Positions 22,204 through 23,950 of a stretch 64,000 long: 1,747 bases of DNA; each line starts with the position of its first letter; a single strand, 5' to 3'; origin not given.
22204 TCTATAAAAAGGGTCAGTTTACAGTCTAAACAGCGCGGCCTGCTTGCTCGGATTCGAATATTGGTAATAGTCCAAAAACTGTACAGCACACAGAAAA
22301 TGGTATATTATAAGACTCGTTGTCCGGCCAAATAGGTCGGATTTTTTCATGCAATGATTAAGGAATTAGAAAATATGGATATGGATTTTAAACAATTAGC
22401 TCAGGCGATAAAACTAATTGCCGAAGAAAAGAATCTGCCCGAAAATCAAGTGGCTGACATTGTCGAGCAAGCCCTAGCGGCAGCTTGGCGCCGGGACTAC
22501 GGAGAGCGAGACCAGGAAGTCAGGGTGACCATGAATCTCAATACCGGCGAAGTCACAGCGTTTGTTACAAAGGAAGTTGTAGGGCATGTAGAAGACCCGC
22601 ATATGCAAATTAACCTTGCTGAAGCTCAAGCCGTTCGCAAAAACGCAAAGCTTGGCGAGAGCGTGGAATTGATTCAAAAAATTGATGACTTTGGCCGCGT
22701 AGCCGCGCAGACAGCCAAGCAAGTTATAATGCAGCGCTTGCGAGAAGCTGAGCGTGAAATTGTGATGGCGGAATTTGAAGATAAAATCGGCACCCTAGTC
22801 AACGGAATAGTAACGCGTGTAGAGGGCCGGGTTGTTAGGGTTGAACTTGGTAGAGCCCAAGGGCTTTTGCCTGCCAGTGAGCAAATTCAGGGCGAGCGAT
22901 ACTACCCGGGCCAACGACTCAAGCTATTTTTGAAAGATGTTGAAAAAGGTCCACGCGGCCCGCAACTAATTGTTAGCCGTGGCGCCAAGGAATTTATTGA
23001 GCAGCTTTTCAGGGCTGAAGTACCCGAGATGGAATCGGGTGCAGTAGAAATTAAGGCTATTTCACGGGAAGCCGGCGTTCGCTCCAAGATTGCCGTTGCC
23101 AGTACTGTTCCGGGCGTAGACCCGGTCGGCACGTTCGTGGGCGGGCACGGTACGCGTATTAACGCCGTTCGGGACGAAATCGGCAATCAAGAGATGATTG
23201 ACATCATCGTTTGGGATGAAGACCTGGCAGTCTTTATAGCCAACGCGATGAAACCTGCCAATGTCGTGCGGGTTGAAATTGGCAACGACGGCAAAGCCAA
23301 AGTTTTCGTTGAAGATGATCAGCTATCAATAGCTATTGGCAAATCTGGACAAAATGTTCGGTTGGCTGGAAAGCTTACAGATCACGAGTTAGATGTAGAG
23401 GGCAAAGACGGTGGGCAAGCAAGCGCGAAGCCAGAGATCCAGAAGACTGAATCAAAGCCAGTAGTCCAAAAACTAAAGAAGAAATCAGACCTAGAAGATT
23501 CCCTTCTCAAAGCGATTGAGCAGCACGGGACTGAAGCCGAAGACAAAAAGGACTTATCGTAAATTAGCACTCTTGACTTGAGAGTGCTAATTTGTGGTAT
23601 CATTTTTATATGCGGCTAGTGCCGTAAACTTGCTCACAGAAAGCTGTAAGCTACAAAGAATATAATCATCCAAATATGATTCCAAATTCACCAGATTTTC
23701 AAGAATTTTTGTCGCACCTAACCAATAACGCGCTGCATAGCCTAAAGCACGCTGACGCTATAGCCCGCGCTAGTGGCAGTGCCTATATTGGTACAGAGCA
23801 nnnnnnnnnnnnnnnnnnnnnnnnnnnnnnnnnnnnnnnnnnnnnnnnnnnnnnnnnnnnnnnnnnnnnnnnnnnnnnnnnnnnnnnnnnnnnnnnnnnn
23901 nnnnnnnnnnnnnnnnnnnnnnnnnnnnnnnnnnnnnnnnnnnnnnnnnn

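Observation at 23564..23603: Perfect CIRCE (HrcA operator) in front of clpC with the -35 box inside the operator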

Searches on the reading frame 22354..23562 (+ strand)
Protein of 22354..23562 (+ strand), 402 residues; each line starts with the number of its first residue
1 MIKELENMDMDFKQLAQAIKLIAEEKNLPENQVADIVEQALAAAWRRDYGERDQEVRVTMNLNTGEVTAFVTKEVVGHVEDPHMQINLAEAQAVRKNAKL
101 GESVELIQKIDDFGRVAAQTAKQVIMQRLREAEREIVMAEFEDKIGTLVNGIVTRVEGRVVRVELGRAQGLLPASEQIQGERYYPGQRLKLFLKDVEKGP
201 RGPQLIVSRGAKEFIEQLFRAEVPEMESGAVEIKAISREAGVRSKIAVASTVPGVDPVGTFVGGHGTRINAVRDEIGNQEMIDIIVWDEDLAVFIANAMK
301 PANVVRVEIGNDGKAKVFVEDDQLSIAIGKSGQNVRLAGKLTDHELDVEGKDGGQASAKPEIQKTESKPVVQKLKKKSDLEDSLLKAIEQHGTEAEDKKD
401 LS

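Call 6: search_protein_families(library=ncbifam, proteins=[window:22354-23562:+])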
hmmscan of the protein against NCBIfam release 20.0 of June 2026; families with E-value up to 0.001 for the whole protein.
window:22354-23562:+ (402 aa): 4 families
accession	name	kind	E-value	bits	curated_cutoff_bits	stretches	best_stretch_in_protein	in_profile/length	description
TIGR01953.1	NusA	equivalog_domain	4.4e-107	358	253.4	1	15-351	2-338/340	transcription termination factor NusA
NF006645.0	PRK09202.4-5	equivalog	3.2e-60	204.3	532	1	11-394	15-412/540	transcription termination/antitermination protein NusA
NF006642.0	PRK09202.4-1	equivalog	3.1e-27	95.3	687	1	77-347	93-371/614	transcription termination/antitermination protein NusA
TIGR01952.1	nusA_arch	equivalog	3e-11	43.8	74.35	1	258-349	44-136/141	NusA-like transcription termination signal-binding factor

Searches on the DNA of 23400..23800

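Call 51: search_rna_families(source=window, start=23400, end=23800, threshold=evalue, max_evalue=10)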
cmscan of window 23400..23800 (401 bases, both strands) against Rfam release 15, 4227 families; matches with E-value up to 10: 4.
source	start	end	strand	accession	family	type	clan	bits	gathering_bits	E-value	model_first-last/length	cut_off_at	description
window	23546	23609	+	RF01026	MIR828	Gene; miRNA;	-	21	69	0.17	1-115/115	no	MIR828 microRNA precursor family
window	23632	23716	-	RF01283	snoU30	Gene; snRNA; snoRNA; CD-box;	CL00052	16.4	45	2.7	1-86/86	no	Small nucleolar RNA U30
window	23463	23545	-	RF02043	HOTTIP_4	Gene; lncRNA;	-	12.2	45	9.6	1-166/166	no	HOXA transcript at the distal tip, conserved region 4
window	23654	23708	-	RF02189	ST7-OT4_3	Gene; lncRNA;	-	9.1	50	7.7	243-302/302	no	ST7 overlapping transcript 4 conserved region 3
